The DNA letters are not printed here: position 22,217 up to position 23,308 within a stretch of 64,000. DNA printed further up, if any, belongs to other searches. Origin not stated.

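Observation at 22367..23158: GctB-like subunit with the catalytic glutamate replaced by Leu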

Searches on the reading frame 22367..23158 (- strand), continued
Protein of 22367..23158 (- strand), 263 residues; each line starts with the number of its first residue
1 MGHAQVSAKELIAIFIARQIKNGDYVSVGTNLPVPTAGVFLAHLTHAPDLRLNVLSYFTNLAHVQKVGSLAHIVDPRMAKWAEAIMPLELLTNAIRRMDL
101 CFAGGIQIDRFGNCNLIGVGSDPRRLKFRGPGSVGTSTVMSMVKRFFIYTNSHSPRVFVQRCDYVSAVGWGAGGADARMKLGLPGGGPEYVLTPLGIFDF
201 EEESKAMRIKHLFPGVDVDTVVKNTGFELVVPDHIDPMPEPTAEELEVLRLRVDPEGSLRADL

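Call 89: search_protein_families(library=ncbifam, proteins=[L011:5553-6836:+, L011:3343-4437:+, L010:14326-16635:+, L008:4377-6194:+, L001:354-1913:-, L004:6320-7102:+], max_evalue=1e-10)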
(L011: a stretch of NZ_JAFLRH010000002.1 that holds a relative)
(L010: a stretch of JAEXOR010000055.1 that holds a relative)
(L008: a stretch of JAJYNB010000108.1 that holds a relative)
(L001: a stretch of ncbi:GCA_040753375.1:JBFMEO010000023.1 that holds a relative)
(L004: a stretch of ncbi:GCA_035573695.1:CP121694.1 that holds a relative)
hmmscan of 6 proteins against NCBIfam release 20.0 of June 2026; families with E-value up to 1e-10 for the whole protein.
L011:5553-6836:+ (427 aa): 7 families
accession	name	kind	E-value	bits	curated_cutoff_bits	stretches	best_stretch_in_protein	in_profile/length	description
TIGR02155.1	PA_CoA_ligase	equivalog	1.7e-132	442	646.3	1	12-424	7-422/422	phenylacetate--CoA ligase PaaK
NF041878.1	paak_haloarch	equivalog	3.3e-125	418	700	1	11-424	11-427/427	phenylacetate--CoA ligase PaaK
NF045666.1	DVU1553_fam_AMP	equivalog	9.1e-63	212.3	300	1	11-322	21-330/331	DVU_1553 family AMP-dependent CoA ligase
NF053551.1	FlxY_rubin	equivalog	1.5e-62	211.7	520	1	13-422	9-422/424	flexirubin biosynthesis putative acyl-CoA ligase FlxY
NF041217.1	BagE_FevW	exception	1.8e-35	122.8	800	1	16-408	16-390/424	bagremycin/ferroverdin synthetase BagE/FevW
TIGR03335.1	F390_ftsA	equivalog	3.4e-34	118.3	458.7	1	13-378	14-388/445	coenzyme F390 synthetase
TIGR02304.1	aden_form_hyp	equivalog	3.4e-12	46.1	251.9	1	280-421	283-425/430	F390 synthetase-related protein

L011:3343-4437:+ (364 aa): 0 families

L010:14326-16635:+ (769 aa): 13 families
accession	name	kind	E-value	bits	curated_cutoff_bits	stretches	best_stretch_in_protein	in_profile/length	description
NF043082.1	XdhA_XDHase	equivalog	2.5e-186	621.1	780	1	8-769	1-758/758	xanthine dehydrogenase subunit XdhA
NF007426.0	PRK09970.1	equivalog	3.1e-175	584.4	916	1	6-769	4-761/761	xanthine dehydrogenase molybdenum-binding subunit XdhA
TIGR03194.1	4hydrxCoA_A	equivalog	6.5e-159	530.7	994.55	1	14-763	3-746/746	4-hydroxybenzoyl-CoA reductase subunit alpha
TIGR03196.1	pucD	equivalog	1e-125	420.9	783.65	1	9-759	4-754/763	xanthine dehydrogenase subunit D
NF041018.1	glyceraldDH_alpha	equivalog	3.5e-115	386.1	790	1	7-760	2-741/741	glyceraldehyde dehydrogenase subunit alpha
NF045668.1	pterin_aldehy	equivalog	5.3e-107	359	1100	1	8-764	175-905/905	molybdopterin-dependent aldehyde oxidoreductase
TIGR03313.1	Se_sel_red_Mo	hypoth_equivalog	1.1e-101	341.1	1101.9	2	176-765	361-951/951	molybdopterin-dependent oxidoreductase Mo/Fe-S-binding subunit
NF040766.1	CODH_aero_grp5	exception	6.6e-98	328.8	950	1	6-761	3-783/785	aerobic carbon-monoxide dehydrogenase large subunit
TIGR02416.1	CO_dehy_Mo_lg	equivalog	5.2e-92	309.3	991.15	1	22-760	7-768/770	aerobic carbon-monoxide dehydrogenase large subunit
TIGR03311.1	Se_dep_XDH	equivalog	2.1e-88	297.4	830.45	2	7-560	161-684/848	selenium-dependent xanthine dehydrogenase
NF041671.1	peri_hyde_PaoC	equivalog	3e-85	287.1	1180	1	7-764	17-732/735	aldehyde oxidoreductase molybdenum-binding subunit PaoC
TIGR02965.1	xanthine_xdhB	equivalog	6.5e-65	219.7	849.5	1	19-765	12-756/758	xanthine dehydrogenase molybdopterin binding subunit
TIGR02969.1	mam_aldehyde_ox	subfamily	2.7e-33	114.6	1912.3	1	7-745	575-1279/1330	aldehyde oxidase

L008:4377-6194:+ (605 aa): 7 families
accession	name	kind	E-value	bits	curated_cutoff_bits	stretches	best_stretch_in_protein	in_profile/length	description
TIGR03336.1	IOR_alpha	equivalog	3.8e-236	785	650.9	1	14-601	2-595/595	indolepyruvate ferredoxin oxidoreductase subunit alpha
NF009589.0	PRK13030.1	subfamily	5.6e-40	136.9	816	1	72-542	108-615/1170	indolepyruvate ferredoxin oxidoreductase family protein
NF009588.0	PRK13029.1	subfamily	2e-27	95.6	952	1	71-346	107-401/1196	indolepyruvate ferredoxin oxidoreductase family protein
TIGR03710.1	OAFO_sf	subfamily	2.2e-24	86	482.75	1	12-193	191-378/561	2-oxoacid:acceptor oxidoreductase subunit alpha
NF005507.0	PRK07119.1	subfamily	2e-22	79.5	399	1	12-191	2-187/352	3-methyl-2-oxobutanoate dehydrogenase subunit VorB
NF006412.0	PRK08659.1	equivalog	8.8e-18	64.6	411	1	13-193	4-190/378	2-oxoacid:acceptor oxidoreductase subunit alpha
NF007206.0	PRK09627.1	equivalog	3.7e-12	45.9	579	1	12-197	1-192/375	2-oxoglutarate synthase subunit alpha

L001:354-1913:- (519 aa): 4 families
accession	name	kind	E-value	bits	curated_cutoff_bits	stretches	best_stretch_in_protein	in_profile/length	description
TIGR01117.1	mmdA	subfamily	4.1e-232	771.5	998.8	1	10-519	3-512/512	methylmalonyl-CoA decarboxylase subunit alpha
NF005530.0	PRK07189.1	equivalog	2e-21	76.4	228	1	37-209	15-195/303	biotin-independent malonate decarboxylase subunit beta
TIGR03133.1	malonate_beta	equivalog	3.4e-21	75.7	278.15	1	38-209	6-185/274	biotin-independent malonate decarboxylase subunit beta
TIGR00515.1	accD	equivalog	4.1e-13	49.3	317.45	1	37-211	56-243/285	acetyl-CoA carboxylase, carboxyltransferase subunit beta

L004:6320-7102:+ (260 aa): 71 families (the best 25 are shown)
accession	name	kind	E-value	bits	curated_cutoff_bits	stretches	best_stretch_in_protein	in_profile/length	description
NF004475.0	PRK05809.1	subfamily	2.4e-77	259.9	394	1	2-260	3-260/260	short-chain-enoyl-CoA hydratase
NF005802.0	PRK07657.1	equivalog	2.5e-69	233.7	363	1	9-259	10-259/260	enoyl-CoA hydratase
NF005803.0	PRK07658.1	equivalog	1.8e-68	230.7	313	1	4-260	3-257/257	enoyl-CoA hydratase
NF006699.0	PRK09245.1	subfamily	1.2e-63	214.8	354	1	3-260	3-266/266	crotonase/enoyl-CoA hydratase family protein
NF051848.1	EnCoAHydtEchA19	equivalog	8.1e-63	212.4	400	1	11-260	8-258/258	enoyl-CoA hydratase EchA19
NF004634.0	PRK05980.1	equivalog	9.4e-63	212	375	1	4-259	4-262/263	crotonase/enoyl-CoA hydratase family protein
NF007239.0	PRK09674.1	equivalog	4.9e-59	199.9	371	1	4-260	5-257/257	2,3-dehydroadipyl-CoA hydratase PaaF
NF004796.0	PRK06144.1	subfamily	1.2e-58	198.6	272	1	3-260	8-262/262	enoyl-CoA hydratase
NF006007.0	PRK08138.1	subfamily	1.4e-58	198.3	355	1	9-260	14-261/261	enoyl-CoA hydratase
NF006100.0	PRK08252.1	subfamily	1.2e-55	188.9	282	1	5-260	5-254/254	crotonase/enoyl-CoA hydratase family protein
NF004517.0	PRK05862.1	equivalog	5.9e-55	186.5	396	1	2-259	3-256/257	enoyl-CoA hydratase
NF006566.0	PRK09076.1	subfamily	2.1e-54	184.9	286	1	3-258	5-258/260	enoyl-CoA hydratase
NF004781.0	PRK06127.1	subfamily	6.3e-54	183.4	291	1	4-260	12-269/269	enoyl-CoA hydratase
NF004840.0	PRK06190.1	equivalog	1.2e-53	182.4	253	1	5-248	6-246/260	enoyl-CoA hydratase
NF042430.2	EnCoAhydt_DpgD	equivalog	1.1e-52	179.1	400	1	10-259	4-257/258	enoyl-CoA-hydratase DpgD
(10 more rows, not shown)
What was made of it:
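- MmdA-like carboxyltransferases in three clusters could cover the decarboxylation (call 89).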
